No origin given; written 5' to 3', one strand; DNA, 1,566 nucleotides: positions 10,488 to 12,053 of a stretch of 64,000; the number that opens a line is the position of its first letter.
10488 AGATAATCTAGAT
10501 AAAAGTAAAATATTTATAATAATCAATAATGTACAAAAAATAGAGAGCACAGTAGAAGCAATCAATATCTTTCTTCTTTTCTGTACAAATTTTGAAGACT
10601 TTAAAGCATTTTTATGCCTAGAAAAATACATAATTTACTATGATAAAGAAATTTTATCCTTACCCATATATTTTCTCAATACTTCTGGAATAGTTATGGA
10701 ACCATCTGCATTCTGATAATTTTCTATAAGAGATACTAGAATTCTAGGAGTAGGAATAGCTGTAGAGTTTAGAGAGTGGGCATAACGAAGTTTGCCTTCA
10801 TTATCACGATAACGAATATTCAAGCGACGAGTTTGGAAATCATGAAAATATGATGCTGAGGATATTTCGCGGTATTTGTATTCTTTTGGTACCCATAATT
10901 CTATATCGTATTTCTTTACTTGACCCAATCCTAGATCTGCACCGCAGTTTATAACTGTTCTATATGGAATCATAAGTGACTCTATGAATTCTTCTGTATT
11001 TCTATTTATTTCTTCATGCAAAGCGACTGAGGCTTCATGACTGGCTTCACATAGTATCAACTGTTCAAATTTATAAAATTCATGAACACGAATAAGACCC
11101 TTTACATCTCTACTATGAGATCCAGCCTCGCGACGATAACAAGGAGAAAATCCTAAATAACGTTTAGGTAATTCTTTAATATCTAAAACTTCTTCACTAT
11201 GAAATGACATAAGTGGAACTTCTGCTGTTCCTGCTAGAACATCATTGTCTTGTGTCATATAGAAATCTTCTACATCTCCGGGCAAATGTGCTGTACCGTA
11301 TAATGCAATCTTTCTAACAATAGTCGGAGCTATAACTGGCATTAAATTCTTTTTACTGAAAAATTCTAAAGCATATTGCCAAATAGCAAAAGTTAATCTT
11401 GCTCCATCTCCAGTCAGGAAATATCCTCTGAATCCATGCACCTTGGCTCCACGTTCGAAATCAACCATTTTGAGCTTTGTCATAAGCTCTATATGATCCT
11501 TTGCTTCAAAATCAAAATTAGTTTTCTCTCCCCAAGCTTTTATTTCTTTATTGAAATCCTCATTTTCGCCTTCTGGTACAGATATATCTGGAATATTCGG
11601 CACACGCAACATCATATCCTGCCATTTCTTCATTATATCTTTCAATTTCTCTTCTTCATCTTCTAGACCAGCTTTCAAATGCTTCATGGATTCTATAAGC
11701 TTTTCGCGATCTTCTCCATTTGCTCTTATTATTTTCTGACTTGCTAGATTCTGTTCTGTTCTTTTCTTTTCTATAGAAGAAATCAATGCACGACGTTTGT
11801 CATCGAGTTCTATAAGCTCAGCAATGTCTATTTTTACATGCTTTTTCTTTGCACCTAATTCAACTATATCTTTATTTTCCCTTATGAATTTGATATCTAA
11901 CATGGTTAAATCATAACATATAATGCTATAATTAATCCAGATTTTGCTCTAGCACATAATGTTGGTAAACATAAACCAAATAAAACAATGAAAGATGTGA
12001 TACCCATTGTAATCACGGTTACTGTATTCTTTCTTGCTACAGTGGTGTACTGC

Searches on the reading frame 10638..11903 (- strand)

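Call 27: search_protein_families(library=pfam, proteins=[window:10638-11903:-], max_evalue=0.0001)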
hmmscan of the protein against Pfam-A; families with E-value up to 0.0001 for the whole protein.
window:10638-11903:- (421 aa): 2 families
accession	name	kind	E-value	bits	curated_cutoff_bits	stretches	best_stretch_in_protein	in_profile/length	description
PF00587.30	tRNA-synt_2b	-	6.8e-29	101.6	29.3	1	219-396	9-179/179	tRNA synthetase class II core domain (G, H, P, S and T)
PF02403.27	Seryl_tRNA_N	-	3.6e-22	79.1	28.2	1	1-105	1-108/108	Seryl-tRNA synthetase N-terminal domain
